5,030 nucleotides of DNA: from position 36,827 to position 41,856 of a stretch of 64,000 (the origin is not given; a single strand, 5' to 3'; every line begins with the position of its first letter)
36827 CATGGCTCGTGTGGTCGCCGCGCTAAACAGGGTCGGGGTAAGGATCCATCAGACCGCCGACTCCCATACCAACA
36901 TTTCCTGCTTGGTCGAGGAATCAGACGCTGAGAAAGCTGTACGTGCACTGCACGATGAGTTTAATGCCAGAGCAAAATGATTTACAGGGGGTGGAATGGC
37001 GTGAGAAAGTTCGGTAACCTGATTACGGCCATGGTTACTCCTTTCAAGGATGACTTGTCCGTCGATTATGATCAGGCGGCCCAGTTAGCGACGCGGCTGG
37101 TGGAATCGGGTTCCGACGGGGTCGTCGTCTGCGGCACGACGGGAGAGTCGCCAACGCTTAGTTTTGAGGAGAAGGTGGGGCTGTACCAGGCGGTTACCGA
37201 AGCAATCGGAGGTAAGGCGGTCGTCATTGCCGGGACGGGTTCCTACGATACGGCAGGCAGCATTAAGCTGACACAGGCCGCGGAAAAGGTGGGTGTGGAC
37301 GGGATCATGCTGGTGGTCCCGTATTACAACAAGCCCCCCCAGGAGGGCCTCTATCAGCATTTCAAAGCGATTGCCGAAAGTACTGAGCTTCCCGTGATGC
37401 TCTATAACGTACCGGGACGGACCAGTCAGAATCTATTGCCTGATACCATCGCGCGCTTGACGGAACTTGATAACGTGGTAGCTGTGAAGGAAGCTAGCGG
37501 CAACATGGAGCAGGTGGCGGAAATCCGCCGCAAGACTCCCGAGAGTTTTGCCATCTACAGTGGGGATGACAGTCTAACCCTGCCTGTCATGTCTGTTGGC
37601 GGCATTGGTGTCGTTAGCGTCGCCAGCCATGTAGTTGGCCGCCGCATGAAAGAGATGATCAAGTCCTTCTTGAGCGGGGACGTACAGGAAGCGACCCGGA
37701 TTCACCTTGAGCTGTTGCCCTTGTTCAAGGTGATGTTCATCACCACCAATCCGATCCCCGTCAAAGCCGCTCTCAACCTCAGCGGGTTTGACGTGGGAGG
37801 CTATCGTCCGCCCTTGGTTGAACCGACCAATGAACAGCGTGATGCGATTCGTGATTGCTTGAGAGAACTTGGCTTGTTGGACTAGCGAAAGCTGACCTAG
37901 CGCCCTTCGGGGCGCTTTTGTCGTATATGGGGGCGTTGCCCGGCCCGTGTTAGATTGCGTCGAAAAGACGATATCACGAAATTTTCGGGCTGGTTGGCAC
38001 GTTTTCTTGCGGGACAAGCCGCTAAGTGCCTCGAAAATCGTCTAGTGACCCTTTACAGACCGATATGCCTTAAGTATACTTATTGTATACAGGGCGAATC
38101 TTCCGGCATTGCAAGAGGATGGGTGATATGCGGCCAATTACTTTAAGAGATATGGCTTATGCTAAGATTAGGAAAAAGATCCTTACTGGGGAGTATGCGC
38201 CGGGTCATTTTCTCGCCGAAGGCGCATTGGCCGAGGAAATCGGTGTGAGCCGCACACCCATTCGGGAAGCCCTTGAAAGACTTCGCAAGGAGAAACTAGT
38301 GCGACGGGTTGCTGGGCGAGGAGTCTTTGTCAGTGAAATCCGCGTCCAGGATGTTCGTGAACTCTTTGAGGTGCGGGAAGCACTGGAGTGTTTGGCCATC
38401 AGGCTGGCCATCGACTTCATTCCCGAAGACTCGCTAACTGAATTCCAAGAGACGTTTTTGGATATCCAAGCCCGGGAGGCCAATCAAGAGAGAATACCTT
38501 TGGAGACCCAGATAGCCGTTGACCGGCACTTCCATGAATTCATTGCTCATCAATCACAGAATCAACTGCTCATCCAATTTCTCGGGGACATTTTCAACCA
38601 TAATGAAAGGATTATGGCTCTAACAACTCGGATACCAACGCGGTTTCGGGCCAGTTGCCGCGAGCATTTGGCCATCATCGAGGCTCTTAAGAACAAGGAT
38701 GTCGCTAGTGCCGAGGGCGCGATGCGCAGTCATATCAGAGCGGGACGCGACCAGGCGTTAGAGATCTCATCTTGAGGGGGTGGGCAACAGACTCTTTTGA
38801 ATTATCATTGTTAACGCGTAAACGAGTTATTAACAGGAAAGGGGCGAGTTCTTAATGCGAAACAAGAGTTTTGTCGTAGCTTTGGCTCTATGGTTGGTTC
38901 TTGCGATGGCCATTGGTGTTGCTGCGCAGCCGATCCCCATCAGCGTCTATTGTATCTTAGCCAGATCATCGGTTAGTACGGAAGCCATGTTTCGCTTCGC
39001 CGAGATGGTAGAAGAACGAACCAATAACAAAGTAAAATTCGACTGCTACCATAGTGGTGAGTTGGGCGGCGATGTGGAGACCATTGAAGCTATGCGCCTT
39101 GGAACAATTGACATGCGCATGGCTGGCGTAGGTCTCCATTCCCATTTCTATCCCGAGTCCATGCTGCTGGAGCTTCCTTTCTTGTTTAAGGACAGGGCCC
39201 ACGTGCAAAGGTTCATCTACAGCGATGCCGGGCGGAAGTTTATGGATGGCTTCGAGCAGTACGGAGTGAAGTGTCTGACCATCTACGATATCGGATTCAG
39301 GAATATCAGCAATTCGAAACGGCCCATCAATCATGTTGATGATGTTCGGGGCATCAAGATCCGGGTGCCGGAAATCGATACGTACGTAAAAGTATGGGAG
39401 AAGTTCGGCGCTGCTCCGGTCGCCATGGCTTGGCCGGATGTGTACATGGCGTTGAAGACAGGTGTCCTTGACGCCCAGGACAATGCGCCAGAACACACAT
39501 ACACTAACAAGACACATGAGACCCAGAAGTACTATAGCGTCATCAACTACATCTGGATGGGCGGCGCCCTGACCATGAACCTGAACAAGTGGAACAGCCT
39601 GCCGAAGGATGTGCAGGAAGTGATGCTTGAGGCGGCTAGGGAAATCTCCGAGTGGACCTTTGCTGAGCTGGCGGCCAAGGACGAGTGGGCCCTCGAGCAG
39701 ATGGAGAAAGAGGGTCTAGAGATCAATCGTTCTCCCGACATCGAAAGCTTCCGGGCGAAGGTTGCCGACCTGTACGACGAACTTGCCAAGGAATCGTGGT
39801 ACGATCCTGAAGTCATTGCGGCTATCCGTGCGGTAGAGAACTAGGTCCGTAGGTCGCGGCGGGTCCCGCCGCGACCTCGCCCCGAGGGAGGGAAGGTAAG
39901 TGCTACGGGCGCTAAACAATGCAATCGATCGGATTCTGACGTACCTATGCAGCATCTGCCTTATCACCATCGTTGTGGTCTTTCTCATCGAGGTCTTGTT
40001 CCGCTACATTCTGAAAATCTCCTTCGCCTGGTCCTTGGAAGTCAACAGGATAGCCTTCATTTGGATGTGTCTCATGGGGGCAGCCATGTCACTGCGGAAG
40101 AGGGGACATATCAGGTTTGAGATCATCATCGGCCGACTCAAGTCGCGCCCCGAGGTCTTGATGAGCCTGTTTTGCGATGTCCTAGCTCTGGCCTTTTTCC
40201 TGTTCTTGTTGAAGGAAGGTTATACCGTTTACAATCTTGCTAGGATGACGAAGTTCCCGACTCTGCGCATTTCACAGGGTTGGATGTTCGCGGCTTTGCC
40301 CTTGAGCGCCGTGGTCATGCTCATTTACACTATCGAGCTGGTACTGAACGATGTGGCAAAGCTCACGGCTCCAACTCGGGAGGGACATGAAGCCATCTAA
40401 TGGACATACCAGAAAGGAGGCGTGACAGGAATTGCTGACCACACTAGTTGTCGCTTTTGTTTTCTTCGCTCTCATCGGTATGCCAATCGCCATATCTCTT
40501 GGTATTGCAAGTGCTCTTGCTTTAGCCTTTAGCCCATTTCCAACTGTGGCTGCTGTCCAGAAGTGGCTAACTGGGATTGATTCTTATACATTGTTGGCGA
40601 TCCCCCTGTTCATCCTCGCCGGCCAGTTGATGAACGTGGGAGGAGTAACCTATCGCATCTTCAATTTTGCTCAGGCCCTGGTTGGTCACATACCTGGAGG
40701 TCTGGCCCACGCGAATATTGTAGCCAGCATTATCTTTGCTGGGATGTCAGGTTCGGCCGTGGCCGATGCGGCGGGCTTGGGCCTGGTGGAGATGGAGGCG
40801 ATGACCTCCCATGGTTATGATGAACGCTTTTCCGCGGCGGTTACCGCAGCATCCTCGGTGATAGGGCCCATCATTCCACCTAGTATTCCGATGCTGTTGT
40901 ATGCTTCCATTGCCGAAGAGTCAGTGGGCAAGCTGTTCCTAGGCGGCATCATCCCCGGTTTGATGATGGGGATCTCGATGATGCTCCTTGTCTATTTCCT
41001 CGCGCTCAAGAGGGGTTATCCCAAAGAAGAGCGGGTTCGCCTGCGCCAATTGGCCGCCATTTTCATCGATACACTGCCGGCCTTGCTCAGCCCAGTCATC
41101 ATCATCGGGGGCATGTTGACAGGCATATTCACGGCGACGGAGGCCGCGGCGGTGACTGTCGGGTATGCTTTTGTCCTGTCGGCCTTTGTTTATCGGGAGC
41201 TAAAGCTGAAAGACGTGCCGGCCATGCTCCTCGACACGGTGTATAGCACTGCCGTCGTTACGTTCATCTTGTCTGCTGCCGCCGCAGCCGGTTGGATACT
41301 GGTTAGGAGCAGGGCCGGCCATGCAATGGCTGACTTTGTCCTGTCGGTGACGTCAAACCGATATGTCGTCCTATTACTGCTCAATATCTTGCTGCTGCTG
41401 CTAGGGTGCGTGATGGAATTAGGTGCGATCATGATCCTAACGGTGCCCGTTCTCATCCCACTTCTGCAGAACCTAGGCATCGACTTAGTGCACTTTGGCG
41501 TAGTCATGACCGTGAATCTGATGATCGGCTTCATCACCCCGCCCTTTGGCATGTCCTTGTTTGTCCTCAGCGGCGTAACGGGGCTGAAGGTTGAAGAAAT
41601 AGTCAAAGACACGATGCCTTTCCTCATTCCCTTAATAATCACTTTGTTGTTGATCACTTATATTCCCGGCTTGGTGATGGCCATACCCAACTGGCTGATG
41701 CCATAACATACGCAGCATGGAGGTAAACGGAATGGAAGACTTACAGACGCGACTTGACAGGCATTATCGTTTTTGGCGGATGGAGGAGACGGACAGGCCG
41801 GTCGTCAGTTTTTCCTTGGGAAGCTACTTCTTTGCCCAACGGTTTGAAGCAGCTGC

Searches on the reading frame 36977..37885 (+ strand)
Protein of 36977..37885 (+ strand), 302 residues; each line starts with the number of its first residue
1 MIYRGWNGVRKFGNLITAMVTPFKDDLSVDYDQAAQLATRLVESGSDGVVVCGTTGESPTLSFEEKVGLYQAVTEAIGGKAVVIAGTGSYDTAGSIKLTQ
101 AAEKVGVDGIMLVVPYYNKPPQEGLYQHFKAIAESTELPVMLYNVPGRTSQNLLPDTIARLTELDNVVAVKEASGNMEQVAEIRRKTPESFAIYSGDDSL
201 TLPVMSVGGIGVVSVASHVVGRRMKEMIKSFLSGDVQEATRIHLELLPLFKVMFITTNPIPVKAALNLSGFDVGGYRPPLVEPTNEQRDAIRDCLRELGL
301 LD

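Call 17: search_protein_families(library=pfam, proteins=[window:36977-37885:+], max_evalue=0.001)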
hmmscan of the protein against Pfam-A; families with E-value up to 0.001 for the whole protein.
window:36977-37885:+ (302 aa): 1 family
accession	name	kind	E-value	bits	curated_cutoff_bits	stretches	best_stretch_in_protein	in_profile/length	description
PF00701.28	DHDPS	-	1.5e-102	342.7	22.1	1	11-296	1-287/289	Dihydrodipicolinate synthetase family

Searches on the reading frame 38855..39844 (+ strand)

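Call 17: search_protein_families(library=pfam, proteins=[window:38855-39844:+], max_evalue=0.001)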
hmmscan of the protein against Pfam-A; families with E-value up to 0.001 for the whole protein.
window:38855-39844:+ (329 aa): 1 family
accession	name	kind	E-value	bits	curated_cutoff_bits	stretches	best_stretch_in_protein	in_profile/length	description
PF03480.18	DctP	-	1e-76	258.4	23.4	1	36-312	6-284/286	Bacterial extracellular solute-binding protein, family 7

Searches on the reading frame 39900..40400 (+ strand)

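Call 17: search_protein_families(library=pfam, proteins=[window:39900-40400:+], max_evalue=0.001)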
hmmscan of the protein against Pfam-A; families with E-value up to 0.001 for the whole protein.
window:39900-40400:+ (166 aa): 1 family
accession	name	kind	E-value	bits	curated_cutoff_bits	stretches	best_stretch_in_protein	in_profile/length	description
PF04290.18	DctQ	-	9.5e-28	97.2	28.3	1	24-152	1-130/132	Tripartite ATP-independent periplasmic transporters, DctQ component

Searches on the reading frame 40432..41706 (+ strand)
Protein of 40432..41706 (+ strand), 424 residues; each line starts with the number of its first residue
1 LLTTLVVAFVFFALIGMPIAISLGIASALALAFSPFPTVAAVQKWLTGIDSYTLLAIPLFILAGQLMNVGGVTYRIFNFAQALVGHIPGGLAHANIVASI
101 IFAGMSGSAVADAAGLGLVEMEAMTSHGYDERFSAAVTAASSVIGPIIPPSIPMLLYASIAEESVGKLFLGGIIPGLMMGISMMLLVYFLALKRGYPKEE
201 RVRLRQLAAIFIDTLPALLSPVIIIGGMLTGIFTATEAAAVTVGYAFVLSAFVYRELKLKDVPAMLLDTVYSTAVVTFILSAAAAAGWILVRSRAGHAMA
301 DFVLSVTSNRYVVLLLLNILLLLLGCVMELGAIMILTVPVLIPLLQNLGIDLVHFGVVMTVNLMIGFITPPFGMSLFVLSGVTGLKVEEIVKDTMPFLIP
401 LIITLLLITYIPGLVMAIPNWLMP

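Call 17: search_protein_families(library=pfam, proteins=[window:40432-41706:+], max_evalue=0.001)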
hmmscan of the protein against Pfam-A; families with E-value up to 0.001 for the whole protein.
window:40432-41706:+ (424 aa): 1 family
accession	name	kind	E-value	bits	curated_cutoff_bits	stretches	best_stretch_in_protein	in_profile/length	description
PF06808.19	DctM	-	2.4e-121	405.9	23.8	1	6-414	1-413/413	Tripartite ATP-independent periplasmic transporter, DctM component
